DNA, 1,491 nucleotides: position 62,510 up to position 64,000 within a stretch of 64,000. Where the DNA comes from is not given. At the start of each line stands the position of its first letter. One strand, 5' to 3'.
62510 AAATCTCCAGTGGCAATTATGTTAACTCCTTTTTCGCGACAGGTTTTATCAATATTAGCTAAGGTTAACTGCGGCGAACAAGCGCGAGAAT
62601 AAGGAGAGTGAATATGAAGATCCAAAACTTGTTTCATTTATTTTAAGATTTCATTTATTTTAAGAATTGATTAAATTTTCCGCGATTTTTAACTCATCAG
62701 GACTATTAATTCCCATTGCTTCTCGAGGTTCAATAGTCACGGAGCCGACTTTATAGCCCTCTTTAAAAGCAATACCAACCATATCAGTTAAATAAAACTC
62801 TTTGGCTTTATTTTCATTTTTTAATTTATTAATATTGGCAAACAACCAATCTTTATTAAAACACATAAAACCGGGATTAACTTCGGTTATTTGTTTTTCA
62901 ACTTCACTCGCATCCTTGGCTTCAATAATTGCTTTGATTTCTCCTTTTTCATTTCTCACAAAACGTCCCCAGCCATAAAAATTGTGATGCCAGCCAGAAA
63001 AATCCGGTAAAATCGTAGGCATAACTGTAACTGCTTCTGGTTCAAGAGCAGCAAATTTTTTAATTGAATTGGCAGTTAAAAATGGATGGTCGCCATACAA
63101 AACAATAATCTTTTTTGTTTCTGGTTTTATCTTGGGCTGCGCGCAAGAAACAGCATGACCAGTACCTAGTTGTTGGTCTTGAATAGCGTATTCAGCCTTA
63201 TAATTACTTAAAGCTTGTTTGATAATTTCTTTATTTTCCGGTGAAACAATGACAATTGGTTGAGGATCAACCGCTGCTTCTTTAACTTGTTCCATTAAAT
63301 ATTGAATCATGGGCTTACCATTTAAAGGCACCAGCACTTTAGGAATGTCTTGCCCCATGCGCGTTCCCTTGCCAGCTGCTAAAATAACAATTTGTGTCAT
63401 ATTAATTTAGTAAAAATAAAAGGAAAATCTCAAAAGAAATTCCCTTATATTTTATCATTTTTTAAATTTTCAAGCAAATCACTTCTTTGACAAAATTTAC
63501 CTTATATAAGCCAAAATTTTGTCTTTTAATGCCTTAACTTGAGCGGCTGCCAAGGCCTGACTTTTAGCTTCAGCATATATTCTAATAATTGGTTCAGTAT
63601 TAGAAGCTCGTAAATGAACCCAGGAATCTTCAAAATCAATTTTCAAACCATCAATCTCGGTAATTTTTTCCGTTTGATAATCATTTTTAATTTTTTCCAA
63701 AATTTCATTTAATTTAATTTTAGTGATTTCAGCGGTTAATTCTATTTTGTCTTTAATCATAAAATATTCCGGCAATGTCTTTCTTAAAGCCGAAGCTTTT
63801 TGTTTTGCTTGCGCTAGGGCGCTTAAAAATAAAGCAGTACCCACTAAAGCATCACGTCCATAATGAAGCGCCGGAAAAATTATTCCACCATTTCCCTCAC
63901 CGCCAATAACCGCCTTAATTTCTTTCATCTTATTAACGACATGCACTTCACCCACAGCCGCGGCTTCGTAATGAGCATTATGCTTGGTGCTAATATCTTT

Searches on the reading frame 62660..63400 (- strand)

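Call 22: search_protein_families(library=pfam, proteins=[window:62660-63400:-], max_evalue=0.01)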
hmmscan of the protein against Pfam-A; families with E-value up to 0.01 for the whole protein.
window:62660-63400:- (246 aa): 5 families
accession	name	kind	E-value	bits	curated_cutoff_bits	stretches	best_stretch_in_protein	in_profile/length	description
PF12804.13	NTP_transf_3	-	4e-21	76.3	27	1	5-129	2-122/160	MobA-like NTP transferase domain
PF00483.29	NTP_transferase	-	4.7e-15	56.3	21.2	1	5-220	3-218/245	Nucleotidyl transferase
PF01128.25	IspD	-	7.3e-09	36.1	27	1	4-122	3-119/221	2-C-methyl-D-erythritol 4-phosphate cytidylyltransferase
PF02348.25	CTP_transf_3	-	8.6e-09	36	22.6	1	20-117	15-111/217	Cytidylyltransferase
PF01983.22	CofC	-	0.00028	20.6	22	1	22-122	20-115/217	Guanylyl transferase CofC like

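Call 50: search_protein_families(library=ncbifam, proteins=[window:62660-63400:-], max_evalue=0.00001)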
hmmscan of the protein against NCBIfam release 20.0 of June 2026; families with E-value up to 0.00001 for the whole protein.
window:62660-63400:- (246 aa): 41 families (the best 25 are shown)
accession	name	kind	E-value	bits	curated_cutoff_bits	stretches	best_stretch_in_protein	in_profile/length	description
TIGR01173.1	glmU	equivalog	1.6e-63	215.1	366.85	1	3-244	2-236/452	bifunctional UDP-N-acetylglucosamine diphosphorylase/glucosamine-1-phosphate N-acetyltransferase GlmU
NF010934.1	PRK14354.1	equivalog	1.5e-61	208.3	450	1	4-244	2-236/447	bifunctional UDP-N-acetylglucosamine diphosphorylase/glucosamine-1-phosphate N-acetyltransferase GlmU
NF010935.0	PRK14355.1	equivalog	1.6e-58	198.4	718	1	4-239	6-237/459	bifunctional UDP-N-acetylglucosamine diphosphorylase/glucosamine-1-phosphate N-acetyltransferase GlmU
NF010933.0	PRK14353.1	equivalog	6.6e-56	189.8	505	1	3-244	7-242/453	bifunctional UDP-N-acetylglucosamine diphosphorylase/glucosamine-1-phosphate N-acetyltransferase GlmU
NF010936.0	PRK14356.1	equivalog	3.6e-51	174.5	666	1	4-244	8-243/456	bifunctional UDP-N-acetylglucosamine diphosphorylase/glucosamine-1-phosphate N-acetyltransferase GlmU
NF010932.0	PRK14352.1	equivalog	8.8e-50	169.7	611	1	3-237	8-240/488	bifunctional UDP-N-acetylglucosamine diphosphorylase/glucosamine-1-phosphate N-acetyltransferase GlmU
NF006986.0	PRK09451.1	equivalog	7e-49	166.9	725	1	3-234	7-229/456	bifunctional UDP-N-acetylglucosamine diphosphorylase/glucosamine-1-phosphate N-acetyltransferase GlmU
NF010939.0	PRK14359.1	equivalog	9.3e-47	159.6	592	1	2-244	3-233/430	bifunctional UDP-N-acetylglucosamine diphosphorylase/glucosamine-1-phosphate N-acetyltransferase GlmU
NF010937.0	PRK14357.1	equivalog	2.2e-46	158.7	658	1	3-243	2-228/448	bifunctional UDP-N-acetylglucosamine diphosphorylase/glucosamine-1-phosphate N-acetyltransferase GlmU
NF010940.0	PRK14360.1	equivalog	6.3e-44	150.3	602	1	1-244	1-236/452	bifunctional UDP-N-acetylglucosamine diphosphorylase/glucosamine-1-phosphate N-acetyltransferase GlmU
NF010938.0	PRK14358.1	equivalog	1.2e-40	139.5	500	1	3-238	9-238/481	bifunctional N-acetylglucosamine-1-phosphate uridyltransferase/glucosamine-1-phosphate acetyltransferase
TIGR03992.1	Arch_glmU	subfamily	2.2e-26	92.7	292.1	1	3-224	2-208/393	bifunctional sugar-1-phosphate nucleotidylyltransferase/acetyltransferase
NF041313.1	UDPGP_AglF_Halo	equivalog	7.2e-20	71.4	400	1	3-242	2-232/234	UTP--glucose-1-phosphate uridylyltransferase AglF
NF041173.1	Sug_nt_acttase_Thmprot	equivalog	1.6e-16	60.2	600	1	3-221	2-205/405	bifunctional sugar-1-phosphate nucleotidylyltransferase/acetyltransferase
TIGR03310.1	matur_MocA_YgfJ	equivalog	2e-15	57.2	186.45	1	4-128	2-125/188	molybdenum cofactor cytidylyltransferase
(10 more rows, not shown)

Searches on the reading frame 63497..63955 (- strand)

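Call 22: search_protein_families(library=pfam, proteins=[window:63497-63955:-], max_evalue=0.01)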
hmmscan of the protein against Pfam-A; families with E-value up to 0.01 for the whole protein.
window:63497-63955:- (152 aa): 2 families
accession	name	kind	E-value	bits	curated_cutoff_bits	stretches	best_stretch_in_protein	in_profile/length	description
PF00408.26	PGM_PMM_IV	-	1e-12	48.4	23.1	1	87-144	16-66/68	Phosphoglucomutase/phosphomannomutase, C-terminal domain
PF02880.22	PGM_PMM_III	-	1.4e-11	45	20.7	1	2-63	52-113/115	Phosphoglucomutase/phosphomannomutase, alpha/beta/alpha domain III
